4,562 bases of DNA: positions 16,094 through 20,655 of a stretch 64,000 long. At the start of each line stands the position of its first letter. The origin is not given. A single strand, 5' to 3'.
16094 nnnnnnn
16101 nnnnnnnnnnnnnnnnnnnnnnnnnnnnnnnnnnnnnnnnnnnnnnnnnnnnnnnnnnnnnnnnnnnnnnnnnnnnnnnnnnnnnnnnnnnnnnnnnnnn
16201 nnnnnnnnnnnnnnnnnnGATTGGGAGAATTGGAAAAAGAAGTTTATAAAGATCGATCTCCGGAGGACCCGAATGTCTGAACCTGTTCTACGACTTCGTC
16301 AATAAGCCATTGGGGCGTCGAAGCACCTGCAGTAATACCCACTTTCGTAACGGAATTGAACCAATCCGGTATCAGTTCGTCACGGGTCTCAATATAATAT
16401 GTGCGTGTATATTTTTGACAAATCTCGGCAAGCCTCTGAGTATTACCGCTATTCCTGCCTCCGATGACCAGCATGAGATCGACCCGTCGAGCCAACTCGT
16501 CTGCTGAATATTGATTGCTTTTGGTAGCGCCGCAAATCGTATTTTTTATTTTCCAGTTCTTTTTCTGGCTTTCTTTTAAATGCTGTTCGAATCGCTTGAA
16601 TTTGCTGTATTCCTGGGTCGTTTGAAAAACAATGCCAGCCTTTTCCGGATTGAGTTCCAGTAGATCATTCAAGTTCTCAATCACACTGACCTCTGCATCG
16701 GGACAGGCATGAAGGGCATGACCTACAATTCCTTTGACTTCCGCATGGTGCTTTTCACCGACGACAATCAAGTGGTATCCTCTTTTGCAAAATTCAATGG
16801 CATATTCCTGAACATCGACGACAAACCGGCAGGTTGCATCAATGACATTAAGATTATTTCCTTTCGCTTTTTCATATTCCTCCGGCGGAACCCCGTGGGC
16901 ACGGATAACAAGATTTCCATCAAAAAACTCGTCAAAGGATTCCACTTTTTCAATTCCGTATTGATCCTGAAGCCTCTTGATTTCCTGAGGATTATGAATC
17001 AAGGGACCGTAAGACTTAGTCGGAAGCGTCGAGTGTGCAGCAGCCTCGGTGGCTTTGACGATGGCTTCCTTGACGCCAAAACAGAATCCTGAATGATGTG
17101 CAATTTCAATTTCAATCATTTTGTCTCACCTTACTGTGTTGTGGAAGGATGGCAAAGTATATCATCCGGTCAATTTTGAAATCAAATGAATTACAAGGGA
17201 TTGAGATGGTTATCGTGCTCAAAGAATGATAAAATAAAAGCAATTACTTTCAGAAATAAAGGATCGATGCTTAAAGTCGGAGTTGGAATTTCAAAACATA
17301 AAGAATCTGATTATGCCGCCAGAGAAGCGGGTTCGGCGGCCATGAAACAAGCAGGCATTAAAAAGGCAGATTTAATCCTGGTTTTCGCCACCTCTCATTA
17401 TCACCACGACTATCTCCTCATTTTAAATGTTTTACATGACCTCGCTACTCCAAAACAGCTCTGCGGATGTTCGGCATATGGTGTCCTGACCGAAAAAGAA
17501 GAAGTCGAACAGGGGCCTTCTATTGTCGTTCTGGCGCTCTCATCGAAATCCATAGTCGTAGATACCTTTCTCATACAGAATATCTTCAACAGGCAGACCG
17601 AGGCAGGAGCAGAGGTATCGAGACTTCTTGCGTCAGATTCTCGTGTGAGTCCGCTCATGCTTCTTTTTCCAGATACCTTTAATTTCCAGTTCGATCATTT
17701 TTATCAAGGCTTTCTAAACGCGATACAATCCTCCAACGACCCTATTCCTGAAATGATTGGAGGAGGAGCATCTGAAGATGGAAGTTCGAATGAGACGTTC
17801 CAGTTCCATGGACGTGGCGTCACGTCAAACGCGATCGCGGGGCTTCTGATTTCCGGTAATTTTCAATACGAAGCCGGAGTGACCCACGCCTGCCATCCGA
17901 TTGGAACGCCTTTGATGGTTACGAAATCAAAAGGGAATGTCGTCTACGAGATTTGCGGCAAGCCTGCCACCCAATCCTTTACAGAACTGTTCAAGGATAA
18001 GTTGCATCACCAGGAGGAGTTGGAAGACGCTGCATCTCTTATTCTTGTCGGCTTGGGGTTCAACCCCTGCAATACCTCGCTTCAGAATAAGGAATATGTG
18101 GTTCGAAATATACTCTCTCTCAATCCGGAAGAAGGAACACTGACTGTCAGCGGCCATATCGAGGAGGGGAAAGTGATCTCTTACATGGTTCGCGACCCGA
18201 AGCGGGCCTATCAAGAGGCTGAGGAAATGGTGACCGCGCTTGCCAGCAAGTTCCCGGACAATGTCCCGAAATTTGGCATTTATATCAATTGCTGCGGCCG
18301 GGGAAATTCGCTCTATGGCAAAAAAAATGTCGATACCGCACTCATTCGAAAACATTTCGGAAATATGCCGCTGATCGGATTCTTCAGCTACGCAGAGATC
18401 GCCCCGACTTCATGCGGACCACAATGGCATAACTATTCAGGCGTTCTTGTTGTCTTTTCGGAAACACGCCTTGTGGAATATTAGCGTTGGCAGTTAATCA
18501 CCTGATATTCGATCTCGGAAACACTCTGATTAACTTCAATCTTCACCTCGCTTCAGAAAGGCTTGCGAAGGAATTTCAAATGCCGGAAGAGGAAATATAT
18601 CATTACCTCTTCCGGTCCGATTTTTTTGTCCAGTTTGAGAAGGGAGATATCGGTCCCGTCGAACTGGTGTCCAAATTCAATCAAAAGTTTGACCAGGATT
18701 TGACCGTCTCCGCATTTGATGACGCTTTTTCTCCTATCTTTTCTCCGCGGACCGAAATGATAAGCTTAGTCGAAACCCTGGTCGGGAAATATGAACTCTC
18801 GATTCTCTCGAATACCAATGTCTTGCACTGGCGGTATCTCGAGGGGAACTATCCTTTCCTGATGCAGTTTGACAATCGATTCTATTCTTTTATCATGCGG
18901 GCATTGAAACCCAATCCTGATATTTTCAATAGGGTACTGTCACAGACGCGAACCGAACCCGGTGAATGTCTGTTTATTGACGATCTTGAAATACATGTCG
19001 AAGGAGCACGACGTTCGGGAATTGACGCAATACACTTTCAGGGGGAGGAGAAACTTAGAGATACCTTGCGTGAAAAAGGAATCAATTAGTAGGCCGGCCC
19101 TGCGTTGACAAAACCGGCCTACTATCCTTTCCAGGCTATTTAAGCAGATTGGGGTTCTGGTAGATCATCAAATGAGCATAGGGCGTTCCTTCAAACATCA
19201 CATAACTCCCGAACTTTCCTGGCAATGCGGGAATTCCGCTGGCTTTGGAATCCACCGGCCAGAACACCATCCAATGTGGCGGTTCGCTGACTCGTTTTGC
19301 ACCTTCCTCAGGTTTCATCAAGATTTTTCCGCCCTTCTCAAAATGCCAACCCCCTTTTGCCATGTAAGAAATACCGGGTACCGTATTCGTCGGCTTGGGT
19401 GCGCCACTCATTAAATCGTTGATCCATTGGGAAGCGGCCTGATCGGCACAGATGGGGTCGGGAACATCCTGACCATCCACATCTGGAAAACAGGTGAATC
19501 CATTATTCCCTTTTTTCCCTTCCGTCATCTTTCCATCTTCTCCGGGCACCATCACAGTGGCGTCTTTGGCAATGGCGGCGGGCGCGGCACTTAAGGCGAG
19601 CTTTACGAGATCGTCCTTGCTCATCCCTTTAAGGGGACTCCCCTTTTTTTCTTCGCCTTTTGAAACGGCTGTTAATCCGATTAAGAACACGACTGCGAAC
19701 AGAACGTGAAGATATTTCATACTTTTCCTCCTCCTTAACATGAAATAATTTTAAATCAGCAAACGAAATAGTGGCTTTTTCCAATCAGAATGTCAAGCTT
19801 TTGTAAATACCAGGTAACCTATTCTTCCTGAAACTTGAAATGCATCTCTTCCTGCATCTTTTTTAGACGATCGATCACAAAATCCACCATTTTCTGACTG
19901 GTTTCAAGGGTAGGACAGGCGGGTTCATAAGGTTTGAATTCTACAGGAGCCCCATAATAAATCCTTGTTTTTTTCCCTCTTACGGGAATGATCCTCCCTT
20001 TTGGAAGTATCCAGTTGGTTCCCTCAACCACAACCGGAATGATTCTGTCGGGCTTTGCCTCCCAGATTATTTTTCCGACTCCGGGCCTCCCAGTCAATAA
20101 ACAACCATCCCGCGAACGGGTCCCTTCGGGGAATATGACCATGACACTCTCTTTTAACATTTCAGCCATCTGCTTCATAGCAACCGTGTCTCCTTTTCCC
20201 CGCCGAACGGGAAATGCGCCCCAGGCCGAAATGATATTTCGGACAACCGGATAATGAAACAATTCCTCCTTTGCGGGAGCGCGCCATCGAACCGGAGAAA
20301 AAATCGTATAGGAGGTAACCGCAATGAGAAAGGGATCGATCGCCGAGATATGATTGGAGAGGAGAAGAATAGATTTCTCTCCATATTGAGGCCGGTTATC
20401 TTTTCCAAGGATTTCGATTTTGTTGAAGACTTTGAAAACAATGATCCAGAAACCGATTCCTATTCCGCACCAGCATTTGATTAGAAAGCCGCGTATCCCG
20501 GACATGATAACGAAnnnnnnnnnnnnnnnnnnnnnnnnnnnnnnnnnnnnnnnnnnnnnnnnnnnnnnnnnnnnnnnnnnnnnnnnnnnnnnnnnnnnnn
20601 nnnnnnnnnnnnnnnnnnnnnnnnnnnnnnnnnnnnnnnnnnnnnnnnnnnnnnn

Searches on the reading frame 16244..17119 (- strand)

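Call 114: search_protein_families(library=pfam, proteins=[window:16244-17119:-], max_evalue=0.000001)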
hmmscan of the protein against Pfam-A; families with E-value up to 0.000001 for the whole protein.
window:16244-17119:- (291 aa): 1 family
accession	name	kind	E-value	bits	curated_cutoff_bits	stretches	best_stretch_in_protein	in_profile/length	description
PF02401.23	LYTB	-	2.3e-85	286.6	24.5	1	4-280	1-266/267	LytB protein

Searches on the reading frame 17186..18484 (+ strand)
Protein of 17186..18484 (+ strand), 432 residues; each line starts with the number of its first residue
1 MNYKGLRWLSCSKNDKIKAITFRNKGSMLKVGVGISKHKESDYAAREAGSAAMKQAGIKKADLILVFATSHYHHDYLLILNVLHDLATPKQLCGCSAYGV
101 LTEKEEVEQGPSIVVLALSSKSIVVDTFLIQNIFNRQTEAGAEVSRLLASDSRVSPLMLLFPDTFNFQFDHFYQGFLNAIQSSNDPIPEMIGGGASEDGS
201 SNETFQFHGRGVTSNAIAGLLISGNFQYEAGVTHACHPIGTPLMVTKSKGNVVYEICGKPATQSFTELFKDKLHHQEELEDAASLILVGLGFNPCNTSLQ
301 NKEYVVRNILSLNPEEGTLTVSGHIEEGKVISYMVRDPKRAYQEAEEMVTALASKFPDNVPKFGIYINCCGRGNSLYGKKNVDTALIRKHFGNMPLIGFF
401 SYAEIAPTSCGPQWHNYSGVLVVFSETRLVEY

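Call 114: search_protein_families(library=pfam, proteins=[window:17186-18484:+], max_evalue=0.000001)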
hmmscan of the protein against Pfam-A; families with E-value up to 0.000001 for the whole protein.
window:17186-18484:+ (432 aa): 2 families
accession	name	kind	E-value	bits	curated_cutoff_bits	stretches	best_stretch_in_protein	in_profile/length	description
PF08495.15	FIST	-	1.4e-36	126.6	23.2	1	62-258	1-188/189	FIST N domain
PF10442.14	FIST_C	-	8.9e-23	81.3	28.5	1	289-407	23-131/131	FIST C domain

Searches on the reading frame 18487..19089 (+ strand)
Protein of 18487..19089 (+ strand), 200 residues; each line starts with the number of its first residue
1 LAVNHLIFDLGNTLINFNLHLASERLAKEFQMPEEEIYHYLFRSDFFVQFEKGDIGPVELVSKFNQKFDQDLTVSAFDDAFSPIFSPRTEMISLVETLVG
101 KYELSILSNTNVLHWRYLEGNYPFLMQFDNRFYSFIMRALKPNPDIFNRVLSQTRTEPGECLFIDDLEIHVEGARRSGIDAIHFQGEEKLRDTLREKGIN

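Call 114: search_protein_families(library=pfam, proteins=[window:18487-19089:+], max_evalue=0.000001)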
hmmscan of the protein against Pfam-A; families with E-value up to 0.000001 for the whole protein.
window:18487-19089:+ (200 aa): 2 families
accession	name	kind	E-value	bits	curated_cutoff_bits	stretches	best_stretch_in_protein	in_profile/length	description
PF13419.12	HAD_2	-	4.9e-09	37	23.8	1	6-182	1-176/178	Haloacid dehalogenase-like hydrolase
PF00702.32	Hydrolase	-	1.2e-07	32.8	26.4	1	4-178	2-191/191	haloacid dehalogenase-like hydrolase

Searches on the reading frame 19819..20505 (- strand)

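Call 114: search_protein_families(library=pfam, proteins=[window:19819-20505:-], max_evalue=0.000001)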
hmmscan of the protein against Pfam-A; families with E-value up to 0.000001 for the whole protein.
window:19819-20505:- (228 aa): 1 family
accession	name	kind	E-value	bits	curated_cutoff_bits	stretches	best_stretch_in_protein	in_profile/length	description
PF01553.26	Acyltransferase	-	1.7e-22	80.1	23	1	29-160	1-131/132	Acyltransferase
